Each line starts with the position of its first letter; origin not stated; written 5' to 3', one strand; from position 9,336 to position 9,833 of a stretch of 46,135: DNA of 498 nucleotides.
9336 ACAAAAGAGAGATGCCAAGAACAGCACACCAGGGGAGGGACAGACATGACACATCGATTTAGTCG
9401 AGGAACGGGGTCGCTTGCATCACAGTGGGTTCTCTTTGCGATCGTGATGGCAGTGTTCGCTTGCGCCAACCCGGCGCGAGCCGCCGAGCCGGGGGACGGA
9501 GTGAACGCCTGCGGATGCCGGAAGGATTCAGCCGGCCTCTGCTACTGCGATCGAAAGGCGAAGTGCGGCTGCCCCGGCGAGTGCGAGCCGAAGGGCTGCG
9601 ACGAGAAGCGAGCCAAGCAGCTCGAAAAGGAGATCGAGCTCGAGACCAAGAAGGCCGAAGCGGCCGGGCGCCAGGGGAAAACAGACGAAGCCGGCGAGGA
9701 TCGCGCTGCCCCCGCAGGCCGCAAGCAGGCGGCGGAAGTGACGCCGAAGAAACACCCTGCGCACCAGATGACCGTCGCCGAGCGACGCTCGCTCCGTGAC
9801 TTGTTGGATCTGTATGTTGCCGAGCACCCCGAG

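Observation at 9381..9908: Metallothionein-like CxC-rich exported protein translationally coupled to CzcA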

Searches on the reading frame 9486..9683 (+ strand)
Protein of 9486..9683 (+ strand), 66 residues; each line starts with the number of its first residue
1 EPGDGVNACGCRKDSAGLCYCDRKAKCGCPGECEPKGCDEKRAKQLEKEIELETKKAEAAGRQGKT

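Call 68: predict_structure(alignment_id=A3)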
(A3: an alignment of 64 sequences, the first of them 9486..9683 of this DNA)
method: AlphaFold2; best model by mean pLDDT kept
length: 66 residues; sequences in the alignment: 64
mean_pLDDT: 66.6   pTM: 0.34
mean pLDDT of the five models: 66.6, 64.3, 59.8, 58.9, 57.7
residues with pLDDT >= 90: 0; 70-90: 33; 50-70: 30; < 50: 3
segments of 3 or more residues with pLDDT < 50: none
pLDDT, mean of each block of 10 residues (from residue 1): 60 76 65 54 74 76 58
secondary structure, 60 per line:
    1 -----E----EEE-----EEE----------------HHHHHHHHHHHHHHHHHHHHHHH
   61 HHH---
elements in order: E11-13 E19-21 H38-63

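Call 72: fold_search(model_id=the predicted structure, library=pdb)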
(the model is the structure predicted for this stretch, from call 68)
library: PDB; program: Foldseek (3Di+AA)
matches with E <= 10: 17; with E <= 0.001: 0
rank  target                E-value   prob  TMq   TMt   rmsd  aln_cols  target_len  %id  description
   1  4p0i_A                6.8e+00  0.06  0.19  0.06   3.5        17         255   29  Structure of the PBP NocT (released 2014-10-22)
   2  4p0i_B                7.3e+00  0.06  0.19  0.06   3.5        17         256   29  Structure of the PBP NocT (released 2014-10-22)
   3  5ot8_B                7.3e+00  0.05  0.19  0.06   3.5        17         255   29  Structure of the periplasmic binding protein (PBP) NocT-G97S mutant from A. tumefaciens C58 in complex with octopine. (released 2017-12-20)
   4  5ot8_A                7.3e+00  0.05  0.19  0.06   3.5        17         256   29  Structure of the periplasmic binding protein (PBP) NocT-G97S mutant from A. tumefaciens C58 in complex with octopine. (released 2017-12-20)
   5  5ovz_A                7.3e+00  0.05  0.19  0.06   3.5        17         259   29  High resolution structure of the PBP NocT in complex with nopaline (released 2018-10-10)
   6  9h7v_BG               7.3e+00  0.04  0.20  0.06   4.2        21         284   33  The baseplate assembly of Haloferax tailed virus 1. (released 2025-08-27)
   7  1zkx_B                7.8e+00  0.08  0.20  0.04   1.2        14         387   28  Crystal structure of Glu158Ala/Thr159Ala/Asn160Ala- a triple mutant of Clostridium botulinum neurotoxin E catalytic do (released 2005-07-05)
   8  4pow_A                7.8e+00  0.04  0.19  0.06   3.5        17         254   29  Structure of the PBP NocT in complex with pyronopaline (released 2014-10-22)
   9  4pp0_A                7.8e+00  0.04  0.19  0.06   3.5        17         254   29  Structure of the PBP NocT-M117N in complex with pyronopaline (released 2014-10-22)
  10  1zl5_A                8.4e+00  0.08  0.20  0.03   1.1        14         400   28  Crystal structure of Glu335Gln mutant of Clostridium botulinum neurotoxin E catalytic domain (released 2005-07-05)
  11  1t3c_A                8.4e+00  0.08  0.20  0.03   1.1        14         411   28  Clostridium botulinum type E catalytic domain E212Q mutant (released 2004-06-29)
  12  5otc_A                8.4e+00  0.04  0.19  0.06   3.5        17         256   29  Structure of the periplasmic binding protein (PBP) NocT from Agrobacterium tumefaciens C58 in complex with noroctopini (released 2017-12-20)
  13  1zkw_A                9.0e+00  0.07  0.20  0.03   1.1        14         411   28  Crystal structure of Arg347Ala mutant of botulinum neurotoxin E catalytic domain (released 2005-06-28)
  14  5ito_A                9.0e+00  0.04  0.19  0.06   3.5        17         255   29  Structure of the periplasmic binding protein M117N-NocT from A. tumefaciens in complex with octopine (released 2016-11-30)
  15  9koz_D                9.0e+00  0.04  0.27  0.06   7.1        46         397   26  Crystal structure of Arabidopsis thaliana HPPD complexed with iptriazopyrid (released 2025-06-25)
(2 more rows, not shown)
